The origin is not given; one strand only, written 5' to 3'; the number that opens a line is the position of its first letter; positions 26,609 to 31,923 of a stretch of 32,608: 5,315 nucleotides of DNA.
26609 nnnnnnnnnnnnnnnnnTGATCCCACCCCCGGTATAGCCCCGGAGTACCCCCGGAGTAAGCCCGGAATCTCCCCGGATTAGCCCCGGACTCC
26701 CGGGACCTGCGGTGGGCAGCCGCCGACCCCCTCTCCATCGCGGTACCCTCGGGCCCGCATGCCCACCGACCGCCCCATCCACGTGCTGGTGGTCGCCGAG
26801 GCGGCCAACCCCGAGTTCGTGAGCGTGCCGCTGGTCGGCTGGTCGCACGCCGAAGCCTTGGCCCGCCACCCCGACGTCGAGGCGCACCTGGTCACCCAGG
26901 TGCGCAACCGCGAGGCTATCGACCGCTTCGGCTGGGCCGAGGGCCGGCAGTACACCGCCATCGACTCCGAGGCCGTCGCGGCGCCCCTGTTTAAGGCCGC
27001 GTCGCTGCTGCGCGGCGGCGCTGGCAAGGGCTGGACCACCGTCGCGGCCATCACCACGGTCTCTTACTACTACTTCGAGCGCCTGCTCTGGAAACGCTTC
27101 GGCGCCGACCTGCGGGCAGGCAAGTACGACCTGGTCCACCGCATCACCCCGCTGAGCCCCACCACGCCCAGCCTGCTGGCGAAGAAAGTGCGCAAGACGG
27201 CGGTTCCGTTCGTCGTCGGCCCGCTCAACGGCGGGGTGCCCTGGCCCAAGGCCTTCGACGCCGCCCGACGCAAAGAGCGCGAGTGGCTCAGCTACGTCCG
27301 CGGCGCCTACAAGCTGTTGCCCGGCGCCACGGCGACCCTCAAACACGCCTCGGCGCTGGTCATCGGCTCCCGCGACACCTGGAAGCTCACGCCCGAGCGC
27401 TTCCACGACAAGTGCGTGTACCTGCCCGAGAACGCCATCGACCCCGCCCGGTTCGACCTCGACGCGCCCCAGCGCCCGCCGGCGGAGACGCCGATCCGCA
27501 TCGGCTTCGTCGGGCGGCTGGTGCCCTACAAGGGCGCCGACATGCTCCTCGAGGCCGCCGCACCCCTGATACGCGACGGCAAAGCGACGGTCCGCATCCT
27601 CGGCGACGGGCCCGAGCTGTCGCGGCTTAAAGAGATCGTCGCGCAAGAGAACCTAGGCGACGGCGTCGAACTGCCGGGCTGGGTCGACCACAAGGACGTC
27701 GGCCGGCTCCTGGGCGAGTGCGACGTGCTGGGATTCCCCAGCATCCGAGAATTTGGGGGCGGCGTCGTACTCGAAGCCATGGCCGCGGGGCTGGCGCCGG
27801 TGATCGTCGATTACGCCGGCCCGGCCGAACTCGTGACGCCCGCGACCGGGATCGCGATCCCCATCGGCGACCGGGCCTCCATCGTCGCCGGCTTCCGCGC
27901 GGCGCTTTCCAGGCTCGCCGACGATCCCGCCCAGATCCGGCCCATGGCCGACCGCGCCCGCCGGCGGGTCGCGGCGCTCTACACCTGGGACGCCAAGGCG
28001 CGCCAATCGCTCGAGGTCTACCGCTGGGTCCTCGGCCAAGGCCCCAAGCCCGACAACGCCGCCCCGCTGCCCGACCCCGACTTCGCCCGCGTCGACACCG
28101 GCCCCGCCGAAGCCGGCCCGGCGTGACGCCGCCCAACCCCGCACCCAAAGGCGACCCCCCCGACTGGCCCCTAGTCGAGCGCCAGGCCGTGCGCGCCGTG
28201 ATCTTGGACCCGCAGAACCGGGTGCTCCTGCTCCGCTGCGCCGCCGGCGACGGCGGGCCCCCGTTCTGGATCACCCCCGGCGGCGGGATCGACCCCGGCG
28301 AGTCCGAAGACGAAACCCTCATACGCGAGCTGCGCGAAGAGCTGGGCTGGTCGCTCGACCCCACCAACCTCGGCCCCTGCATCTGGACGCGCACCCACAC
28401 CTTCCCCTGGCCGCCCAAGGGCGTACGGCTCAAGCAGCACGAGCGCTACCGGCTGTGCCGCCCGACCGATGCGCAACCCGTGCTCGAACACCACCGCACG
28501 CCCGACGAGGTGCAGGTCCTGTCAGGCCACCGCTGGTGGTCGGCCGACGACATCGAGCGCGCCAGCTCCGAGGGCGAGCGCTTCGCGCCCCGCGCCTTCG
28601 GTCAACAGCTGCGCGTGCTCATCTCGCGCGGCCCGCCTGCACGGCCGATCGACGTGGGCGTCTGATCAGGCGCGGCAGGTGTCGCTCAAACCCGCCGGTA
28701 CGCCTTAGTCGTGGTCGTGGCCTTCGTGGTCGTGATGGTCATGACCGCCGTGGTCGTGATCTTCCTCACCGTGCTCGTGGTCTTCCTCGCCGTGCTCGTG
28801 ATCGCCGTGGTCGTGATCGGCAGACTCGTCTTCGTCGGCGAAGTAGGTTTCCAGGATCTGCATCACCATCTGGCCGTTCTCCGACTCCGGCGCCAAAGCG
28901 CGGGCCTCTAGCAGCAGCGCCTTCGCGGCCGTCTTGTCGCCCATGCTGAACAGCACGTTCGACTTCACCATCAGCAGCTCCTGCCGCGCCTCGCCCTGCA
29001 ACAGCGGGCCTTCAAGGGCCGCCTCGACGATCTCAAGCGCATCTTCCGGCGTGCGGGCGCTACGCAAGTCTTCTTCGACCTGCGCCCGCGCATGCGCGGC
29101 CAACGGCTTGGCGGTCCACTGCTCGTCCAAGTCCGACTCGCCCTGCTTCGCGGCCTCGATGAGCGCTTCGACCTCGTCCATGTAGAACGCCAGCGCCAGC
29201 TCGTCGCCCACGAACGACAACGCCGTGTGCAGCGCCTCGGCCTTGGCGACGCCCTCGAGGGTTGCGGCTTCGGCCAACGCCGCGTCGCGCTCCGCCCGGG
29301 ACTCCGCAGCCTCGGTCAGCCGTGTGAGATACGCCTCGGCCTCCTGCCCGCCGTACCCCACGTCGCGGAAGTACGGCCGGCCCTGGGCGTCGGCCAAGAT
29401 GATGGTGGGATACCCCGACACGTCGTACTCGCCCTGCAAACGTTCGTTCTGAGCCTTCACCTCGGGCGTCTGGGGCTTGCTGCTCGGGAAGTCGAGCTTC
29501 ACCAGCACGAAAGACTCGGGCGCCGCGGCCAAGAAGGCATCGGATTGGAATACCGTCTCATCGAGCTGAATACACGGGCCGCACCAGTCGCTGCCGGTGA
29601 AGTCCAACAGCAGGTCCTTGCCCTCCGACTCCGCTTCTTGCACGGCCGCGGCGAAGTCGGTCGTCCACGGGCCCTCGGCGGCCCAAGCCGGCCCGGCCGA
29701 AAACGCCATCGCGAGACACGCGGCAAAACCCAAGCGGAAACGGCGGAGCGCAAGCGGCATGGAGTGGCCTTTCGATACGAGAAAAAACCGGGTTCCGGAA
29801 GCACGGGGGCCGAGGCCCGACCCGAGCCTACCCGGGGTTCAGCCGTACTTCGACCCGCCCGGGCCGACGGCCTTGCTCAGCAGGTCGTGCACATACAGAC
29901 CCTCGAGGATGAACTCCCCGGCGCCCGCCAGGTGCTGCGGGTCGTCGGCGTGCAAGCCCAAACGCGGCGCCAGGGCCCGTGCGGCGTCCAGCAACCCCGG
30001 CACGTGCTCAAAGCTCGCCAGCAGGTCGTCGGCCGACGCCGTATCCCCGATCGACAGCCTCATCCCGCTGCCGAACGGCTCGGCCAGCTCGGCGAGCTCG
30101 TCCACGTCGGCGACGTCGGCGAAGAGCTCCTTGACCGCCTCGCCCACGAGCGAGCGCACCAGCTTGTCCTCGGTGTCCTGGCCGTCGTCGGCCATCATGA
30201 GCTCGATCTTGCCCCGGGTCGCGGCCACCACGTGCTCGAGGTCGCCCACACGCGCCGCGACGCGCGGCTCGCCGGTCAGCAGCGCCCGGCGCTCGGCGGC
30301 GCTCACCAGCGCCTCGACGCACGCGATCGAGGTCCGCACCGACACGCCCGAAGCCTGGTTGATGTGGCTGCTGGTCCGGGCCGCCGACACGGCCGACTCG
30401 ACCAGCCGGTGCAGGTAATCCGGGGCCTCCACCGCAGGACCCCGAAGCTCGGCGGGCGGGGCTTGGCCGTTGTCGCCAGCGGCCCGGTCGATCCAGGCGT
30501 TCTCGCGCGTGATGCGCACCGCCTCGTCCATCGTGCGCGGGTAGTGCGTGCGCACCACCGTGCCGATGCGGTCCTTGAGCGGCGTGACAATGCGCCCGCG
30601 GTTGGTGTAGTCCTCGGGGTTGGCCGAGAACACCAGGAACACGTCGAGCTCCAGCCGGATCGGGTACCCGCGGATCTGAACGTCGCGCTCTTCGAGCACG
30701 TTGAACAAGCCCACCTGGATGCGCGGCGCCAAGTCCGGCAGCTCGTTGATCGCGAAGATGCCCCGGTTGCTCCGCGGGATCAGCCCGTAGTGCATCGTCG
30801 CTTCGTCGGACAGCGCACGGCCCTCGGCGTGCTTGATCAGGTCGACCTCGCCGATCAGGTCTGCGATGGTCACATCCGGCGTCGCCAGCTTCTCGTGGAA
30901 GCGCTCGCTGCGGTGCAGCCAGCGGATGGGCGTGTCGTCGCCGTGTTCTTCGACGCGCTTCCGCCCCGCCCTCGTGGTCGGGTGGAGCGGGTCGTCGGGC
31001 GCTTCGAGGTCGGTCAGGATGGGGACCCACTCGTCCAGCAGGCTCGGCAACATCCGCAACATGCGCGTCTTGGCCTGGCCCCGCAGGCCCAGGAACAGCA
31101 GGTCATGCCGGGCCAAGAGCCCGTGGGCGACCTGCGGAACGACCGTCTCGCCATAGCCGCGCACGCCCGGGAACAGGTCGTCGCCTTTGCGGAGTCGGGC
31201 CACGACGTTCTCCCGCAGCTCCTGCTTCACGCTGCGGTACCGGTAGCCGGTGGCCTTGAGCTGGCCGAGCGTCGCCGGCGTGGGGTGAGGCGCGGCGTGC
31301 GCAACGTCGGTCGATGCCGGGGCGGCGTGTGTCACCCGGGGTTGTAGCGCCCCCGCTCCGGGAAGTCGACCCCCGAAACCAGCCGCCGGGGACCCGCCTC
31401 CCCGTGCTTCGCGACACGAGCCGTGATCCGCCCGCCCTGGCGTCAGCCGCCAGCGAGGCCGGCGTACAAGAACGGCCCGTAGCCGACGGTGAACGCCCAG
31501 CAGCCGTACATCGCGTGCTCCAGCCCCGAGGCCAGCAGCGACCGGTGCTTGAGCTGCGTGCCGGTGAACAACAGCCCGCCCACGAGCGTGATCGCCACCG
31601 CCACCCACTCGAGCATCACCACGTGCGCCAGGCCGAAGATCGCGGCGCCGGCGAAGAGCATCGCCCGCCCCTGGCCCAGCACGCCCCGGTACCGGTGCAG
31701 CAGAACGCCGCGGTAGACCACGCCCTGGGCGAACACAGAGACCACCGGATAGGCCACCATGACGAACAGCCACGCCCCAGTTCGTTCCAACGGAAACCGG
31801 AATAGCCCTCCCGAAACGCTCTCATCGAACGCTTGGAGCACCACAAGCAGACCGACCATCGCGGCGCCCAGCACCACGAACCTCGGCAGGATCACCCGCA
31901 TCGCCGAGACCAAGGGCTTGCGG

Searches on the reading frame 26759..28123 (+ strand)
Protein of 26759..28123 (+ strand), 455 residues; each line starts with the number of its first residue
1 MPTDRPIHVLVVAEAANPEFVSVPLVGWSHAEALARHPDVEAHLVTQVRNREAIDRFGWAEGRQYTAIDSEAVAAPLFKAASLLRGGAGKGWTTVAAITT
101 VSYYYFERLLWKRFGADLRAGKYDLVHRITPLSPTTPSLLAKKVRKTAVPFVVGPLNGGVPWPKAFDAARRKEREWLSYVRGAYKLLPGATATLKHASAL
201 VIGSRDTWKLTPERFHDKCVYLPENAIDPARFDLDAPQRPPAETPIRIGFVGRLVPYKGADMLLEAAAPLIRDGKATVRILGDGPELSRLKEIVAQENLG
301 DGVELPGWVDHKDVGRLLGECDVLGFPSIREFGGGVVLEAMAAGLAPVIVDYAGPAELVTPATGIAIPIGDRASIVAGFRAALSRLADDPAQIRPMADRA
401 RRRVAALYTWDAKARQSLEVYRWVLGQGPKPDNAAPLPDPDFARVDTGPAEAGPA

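Call 10: search_protein_families(library=pfam, proteins=[window:26759-28123:+], max_evalue=0.01)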
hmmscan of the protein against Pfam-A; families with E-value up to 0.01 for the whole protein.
window:26759-28123:+ (455 aa): 4 families
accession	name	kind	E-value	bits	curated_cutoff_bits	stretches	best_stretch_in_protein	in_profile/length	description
PF00534.26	Glycos_transf_1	-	7.5e-30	104.1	26.4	1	238-384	8-157/172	Glycosyl transferases group 1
PF13692.12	Glyco_trans_1_4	-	2.5e-26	93.1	27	1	247-383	3-140/142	Glycosyl transferases group 1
PF20706.3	GT4-conflict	-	1.4e-07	31.3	26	1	235-416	187-384/385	Family 4 Glycosyltransferase in conflict systems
PF13524.12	Glyco_trans_1_2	-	1.4e-05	25.5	25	1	277-418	16-143/144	Glycosyl transferase-like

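Call 60: find_homologous_proteins(query=window:26759-28123:+, max_evalue=1e-60)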
Query window:26759-28123:+ (455 aa): 5454 proteins with E <= 1e-60 among 8000 candidates; the best 120 are listed.
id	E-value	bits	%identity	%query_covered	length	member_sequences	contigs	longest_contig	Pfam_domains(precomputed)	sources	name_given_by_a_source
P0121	0.0e+0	1025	100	100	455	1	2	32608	PF00534.27,PF13524.13,PF20706.4,PF13692.13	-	-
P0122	3.7e-261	885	87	97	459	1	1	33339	PF00534.27,PF13524.13,PF20706.4,PF13692.13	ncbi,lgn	ncbi:MAG: glycosyltransferase family 4 protein [Planctomycetota bacterium]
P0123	7.9e-183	627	64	96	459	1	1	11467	PF00534.27,PF20706.4,PF13692.13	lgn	-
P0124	1.5e-181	622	64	95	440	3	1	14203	PF00534.27,PF13524.13,PF20706.4,PF13692.13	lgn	-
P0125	2.5e-181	622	66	96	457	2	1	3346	PF00534.27,PF13692.13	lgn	-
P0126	4.5e-179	614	66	95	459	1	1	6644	PF00534.27,PF20706.4,PF13692.13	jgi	-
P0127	2.1e-178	612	61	95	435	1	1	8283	PF00534.27,PF13692.13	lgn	-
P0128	6.8e-178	610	62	96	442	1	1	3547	PF00534.27,PF20706.4,PF13692.13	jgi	jgi:glycosyltransferase involved in cell wall biosynthesis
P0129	7.7e-177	607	63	95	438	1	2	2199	PF00534.27,PF13524.13,PF13692.13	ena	-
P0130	2.3e-176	605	64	95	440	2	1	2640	PF00534.27,PF13524.13,PF20706.4,PF13692.13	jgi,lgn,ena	-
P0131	1.4e-175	603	63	95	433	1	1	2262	PF00534.27,PF13692.13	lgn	-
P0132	1.4e-175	603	61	96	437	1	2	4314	PF00534.27,PF20706.4,PF13692.13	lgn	-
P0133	3.0e-175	602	62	95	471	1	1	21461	PF00534.27,PF20706.4,PF13692.13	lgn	-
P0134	3.6e-175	601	62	95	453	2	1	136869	PF00534.27,PF13692.13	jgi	-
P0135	3.7e-175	601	61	95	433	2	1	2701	PF00534.27,PF20706.4,PF13692.13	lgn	-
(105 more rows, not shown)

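Call 61: find_encoding_contigs(protein=P0123, flank=10000, max_places=2)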
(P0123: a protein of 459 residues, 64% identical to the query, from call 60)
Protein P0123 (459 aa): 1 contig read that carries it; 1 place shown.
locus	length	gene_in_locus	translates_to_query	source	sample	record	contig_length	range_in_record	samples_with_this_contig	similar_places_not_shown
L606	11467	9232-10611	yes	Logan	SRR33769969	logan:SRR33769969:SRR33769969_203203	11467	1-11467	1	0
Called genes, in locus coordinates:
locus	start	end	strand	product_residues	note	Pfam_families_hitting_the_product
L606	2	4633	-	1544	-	?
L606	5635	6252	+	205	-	PF02357:NusG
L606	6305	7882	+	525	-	-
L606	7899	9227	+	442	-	PF20706:GT4-conflict, PF00534:Glycos_transf_1, PF13692:Glyco_trans_1_4, PF13524:Glyco_trans_1_2 (weak)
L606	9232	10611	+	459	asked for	PF20706:GT4-conflict (weak), PF00534:Glycos_transf_1, PF13692:Glyco_trans_1_4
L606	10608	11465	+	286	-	?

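Call 62: find_encoding_contigs(protein=P0124, flank=10000, max_places=2)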
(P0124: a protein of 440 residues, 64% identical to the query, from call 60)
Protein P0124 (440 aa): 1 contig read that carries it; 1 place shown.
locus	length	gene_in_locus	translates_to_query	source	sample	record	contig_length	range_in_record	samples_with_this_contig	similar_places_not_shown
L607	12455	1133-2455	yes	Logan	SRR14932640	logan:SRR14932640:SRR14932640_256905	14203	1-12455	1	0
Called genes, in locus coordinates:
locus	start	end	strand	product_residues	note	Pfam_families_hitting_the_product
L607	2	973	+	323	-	?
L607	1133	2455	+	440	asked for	PF20706:GT4-conflict (weak), PF00534:Glycos_transf_1, PF13692:Glyco_trans_1_4, PF13524:Glyco_trans_1_2 (faint)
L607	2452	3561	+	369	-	PF20706:GT4-conflict (faint), PF13692:Glyco_trans_1_4, PF00534:Glycos_transf_1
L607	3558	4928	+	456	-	-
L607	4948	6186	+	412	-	PF00534:Glycos_transf_1, PF13692:Glyco_trans_1_4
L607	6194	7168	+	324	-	PF00535:Glycos_transf_2, PF13641:Glyco_tranf_2_3, PF13632:Glyco_trans_2_3 (faint)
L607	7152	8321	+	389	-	PF13439:Glyco_transf_4 (weak), PF00534:Glycos_transf_1, PF13692:Glyco_trans_1_4, PF13524:Glyco_trans_1_2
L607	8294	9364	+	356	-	PF00535:Glycos_transf_2, PF13632:Glyco_trans_2_3 (weak)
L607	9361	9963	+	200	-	PF00132:Hexapep, PF14602:Hexapep_2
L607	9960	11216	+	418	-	PF13439:Glyco_transf_4 (weak), PF13579:Glyco_trans_4_4 (weak), PF20706:GT4-conflict, PF00534:Glycos_transf_1, PF13692:Glyco_trans_1_4, PF13524:Glyco_trans_1_2 (weak)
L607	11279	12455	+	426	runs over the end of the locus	-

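Call 63: find_encoding_contigs(protein=P0126, flank=10000, max_places=2)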
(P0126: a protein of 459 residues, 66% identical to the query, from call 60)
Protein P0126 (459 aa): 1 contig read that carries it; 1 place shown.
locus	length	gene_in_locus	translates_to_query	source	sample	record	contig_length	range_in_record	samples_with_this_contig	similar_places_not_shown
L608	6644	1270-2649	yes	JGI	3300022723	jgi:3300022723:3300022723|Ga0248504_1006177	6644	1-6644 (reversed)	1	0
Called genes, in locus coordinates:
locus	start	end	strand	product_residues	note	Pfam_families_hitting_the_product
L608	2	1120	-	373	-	?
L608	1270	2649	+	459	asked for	PF20706:GT4-conflict, PF00534:Glycos_transf_1, PF13692:Glyco_trans_1_4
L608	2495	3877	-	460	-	PF13439:Glyco_transf_4 (faint), PF20706:GT4-conflict, PF00534:Glycos_transf_1, PF13692:Glyco_trans_1_4, PF13524:Glyco_trans_1_2 (weak)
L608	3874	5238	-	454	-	PF04932:Wzy_C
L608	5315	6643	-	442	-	PF13614:AAA_31 (faint)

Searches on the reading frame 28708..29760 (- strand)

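Call 10: search_protein_families(library=pfam, proteins=[window:28708-29760:-], max_evalue=0.01)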
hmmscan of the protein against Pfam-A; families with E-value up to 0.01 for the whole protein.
window:28708-29760:- (351 aa): 4 families
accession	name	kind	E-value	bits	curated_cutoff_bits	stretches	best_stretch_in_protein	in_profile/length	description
PF13899.12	Thioredoxin_7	-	4e-15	56.2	27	1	32-124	2-82/83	Thioredoxin-like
PF13098.12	Thioredoxin_2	-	1e-09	39.1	27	1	43-137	1-95/104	Thioredoxin-like domain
PF00085.26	Thioredoxin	-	9.3e-06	26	23.5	1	35-125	9-81/103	Thioredoxin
PF03190.21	Thioredox_DsbH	-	0.00073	20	27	1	32-133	22-119/163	Protein of unknown function, DUF255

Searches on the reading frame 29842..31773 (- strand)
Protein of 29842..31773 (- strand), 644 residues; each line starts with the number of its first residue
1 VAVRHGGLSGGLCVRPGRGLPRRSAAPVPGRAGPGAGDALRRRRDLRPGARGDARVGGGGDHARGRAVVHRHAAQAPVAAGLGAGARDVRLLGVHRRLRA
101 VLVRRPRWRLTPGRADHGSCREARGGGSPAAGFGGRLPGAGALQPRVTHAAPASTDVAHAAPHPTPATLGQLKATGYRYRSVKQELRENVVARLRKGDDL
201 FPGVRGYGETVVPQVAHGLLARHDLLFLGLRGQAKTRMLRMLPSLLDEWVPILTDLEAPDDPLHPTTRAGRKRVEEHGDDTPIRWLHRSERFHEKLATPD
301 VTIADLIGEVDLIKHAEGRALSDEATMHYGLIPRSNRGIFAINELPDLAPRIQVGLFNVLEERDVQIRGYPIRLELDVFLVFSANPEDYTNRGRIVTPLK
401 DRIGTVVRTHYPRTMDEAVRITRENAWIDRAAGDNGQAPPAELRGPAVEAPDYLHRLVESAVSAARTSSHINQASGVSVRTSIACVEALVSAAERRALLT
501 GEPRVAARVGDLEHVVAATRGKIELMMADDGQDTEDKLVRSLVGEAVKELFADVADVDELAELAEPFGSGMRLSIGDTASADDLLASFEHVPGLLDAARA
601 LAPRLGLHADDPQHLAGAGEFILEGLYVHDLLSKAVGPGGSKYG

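Call 10: search_protein_families(library=pfam, proteins=[window:29842-31773:-], max_evalue=0.01)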
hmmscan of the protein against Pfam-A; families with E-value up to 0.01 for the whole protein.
window:29842-31773:- (644 aa): 3 families
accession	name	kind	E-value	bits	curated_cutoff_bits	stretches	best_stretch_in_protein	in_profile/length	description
PF07728.20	AAA_5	-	0.00029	21.3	22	1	291-402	27-138/139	AAA domain (dynein-related subfamily)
PF00158.32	Sigma54_activat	-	0.00037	20.7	20.2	1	320-385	77-142/168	Sigma-54 interaction domain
PF01078.27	Mg_chelatase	-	0.006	16.4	20.3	0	327-386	97-158/207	Magnesium chelatase, subunit ChlI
